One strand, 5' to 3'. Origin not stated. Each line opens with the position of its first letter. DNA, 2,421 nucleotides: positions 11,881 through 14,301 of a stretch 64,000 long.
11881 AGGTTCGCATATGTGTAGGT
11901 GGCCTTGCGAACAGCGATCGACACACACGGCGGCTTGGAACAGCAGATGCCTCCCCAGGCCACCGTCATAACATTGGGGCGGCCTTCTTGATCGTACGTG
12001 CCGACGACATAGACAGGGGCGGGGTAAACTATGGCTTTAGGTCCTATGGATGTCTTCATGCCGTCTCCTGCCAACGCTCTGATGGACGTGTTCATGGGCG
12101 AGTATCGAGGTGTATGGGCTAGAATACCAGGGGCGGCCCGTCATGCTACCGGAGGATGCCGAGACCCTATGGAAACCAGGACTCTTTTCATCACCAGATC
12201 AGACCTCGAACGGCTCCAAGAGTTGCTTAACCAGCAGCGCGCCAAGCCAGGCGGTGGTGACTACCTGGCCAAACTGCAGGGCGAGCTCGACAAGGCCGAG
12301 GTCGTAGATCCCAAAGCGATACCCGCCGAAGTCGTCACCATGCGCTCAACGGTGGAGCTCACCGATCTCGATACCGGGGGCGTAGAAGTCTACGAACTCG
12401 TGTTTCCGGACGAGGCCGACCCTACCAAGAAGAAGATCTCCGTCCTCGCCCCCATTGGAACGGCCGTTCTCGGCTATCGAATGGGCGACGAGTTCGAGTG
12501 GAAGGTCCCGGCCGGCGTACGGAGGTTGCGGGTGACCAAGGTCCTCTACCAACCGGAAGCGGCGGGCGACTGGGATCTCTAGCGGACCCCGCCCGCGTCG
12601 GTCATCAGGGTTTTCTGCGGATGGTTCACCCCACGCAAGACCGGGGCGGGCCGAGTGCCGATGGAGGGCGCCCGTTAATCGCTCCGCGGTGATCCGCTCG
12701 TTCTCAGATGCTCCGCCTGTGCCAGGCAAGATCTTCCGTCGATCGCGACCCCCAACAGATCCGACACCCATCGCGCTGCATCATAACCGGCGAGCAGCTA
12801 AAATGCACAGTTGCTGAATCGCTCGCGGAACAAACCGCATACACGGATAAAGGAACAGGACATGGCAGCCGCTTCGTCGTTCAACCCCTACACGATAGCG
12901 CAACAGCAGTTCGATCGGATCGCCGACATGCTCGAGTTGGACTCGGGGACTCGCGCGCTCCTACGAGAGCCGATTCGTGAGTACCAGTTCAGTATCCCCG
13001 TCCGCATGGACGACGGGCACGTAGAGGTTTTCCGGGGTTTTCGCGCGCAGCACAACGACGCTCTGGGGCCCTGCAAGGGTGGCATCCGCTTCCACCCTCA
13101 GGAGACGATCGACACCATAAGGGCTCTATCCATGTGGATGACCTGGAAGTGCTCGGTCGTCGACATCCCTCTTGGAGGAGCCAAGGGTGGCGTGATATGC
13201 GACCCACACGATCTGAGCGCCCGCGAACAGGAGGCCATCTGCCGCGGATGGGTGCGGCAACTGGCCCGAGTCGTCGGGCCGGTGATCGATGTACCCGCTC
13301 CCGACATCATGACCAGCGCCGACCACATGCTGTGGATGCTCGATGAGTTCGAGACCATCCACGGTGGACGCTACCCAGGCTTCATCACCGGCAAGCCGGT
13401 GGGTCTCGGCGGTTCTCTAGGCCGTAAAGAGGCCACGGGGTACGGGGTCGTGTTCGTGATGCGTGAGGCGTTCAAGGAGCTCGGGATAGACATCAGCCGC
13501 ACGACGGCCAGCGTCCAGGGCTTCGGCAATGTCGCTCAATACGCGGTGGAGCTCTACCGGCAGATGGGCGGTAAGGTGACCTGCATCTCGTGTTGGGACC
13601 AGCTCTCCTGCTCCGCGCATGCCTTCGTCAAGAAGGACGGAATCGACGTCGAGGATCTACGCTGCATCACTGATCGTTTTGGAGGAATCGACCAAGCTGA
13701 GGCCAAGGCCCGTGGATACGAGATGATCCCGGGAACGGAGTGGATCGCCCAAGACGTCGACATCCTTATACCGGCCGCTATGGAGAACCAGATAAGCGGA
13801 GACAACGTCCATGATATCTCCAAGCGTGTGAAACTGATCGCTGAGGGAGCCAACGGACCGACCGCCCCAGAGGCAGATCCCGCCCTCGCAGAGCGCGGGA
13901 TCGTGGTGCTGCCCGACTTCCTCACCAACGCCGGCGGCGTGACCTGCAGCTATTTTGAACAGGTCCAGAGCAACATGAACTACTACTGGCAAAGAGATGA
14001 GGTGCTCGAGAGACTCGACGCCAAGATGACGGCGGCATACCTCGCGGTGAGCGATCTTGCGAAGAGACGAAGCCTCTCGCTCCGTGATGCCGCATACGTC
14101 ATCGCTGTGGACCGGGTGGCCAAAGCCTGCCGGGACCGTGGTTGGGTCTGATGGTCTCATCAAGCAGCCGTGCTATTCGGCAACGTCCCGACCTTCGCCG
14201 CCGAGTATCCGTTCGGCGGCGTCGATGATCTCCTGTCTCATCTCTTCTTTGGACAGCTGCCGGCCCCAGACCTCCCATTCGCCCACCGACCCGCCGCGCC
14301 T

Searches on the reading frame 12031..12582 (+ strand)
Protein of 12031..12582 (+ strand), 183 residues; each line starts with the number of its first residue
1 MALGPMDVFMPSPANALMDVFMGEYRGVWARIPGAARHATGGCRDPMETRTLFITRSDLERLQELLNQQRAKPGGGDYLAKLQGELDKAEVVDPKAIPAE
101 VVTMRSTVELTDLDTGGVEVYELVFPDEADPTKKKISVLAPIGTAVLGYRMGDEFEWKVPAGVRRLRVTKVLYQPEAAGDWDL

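Call 49: search_protein_families(library=pfam, proteins=[window:12031-12582:+], max_evalue=0.00001)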
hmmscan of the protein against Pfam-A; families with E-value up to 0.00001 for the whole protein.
window:12031-12582:+ (183 aa): 2 families
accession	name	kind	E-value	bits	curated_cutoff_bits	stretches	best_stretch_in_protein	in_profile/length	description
PF01272.25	GreA_GreB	-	2.3e-24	85.6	26.9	1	98-173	2-77/77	Transcription elongation factor, GreA/GreB, C-term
PF14760.11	Rnk_N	-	5.5e-09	36.8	23.7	1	52-92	3-41/41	Rnk N-terminus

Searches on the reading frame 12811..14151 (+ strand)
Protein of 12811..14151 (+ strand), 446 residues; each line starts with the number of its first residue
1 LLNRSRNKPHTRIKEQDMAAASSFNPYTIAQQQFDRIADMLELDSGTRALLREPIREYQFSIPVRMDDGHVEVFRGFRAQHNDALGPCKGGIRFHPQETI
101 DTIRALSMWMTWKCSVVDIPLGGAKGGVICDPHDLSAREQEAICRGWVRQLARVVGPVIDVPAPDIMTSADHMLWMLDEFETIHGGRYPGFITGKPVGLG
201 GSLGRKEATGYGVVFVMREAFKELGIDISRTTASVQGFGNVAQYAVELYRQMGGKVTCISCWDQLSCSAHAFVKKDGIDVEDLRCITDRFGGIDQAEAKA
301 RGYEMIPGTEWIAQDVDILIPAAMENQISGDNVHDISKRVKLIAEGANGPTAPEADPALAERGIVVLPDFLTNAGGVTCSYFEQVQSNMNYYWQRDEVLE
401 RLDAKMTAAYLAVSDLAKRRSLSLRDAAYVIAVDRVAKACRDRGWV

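Call 10: search_protein_families(library=pfam, proteins=[window:12811-14151:+])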
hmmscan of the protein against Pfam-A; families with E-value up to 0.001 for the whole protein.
window:12811-14151:+ (446 aa): 2 families
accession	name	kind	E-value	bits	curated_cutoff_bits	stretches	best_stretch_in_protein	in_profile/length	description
PF00208.27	ELFV_dehydrog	-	1.7e-71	241.2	23.4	1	200-444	1-241/241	Glutamate/Leucine/Phenylalanine/Valine dehydrogenase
PF02812.23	ELFV_dehydrog_N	-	1.2e-53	180.7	25.3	1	55-181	2-128/129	Glu/Leu/Phe/Val dehydrogenase, dimerisation domain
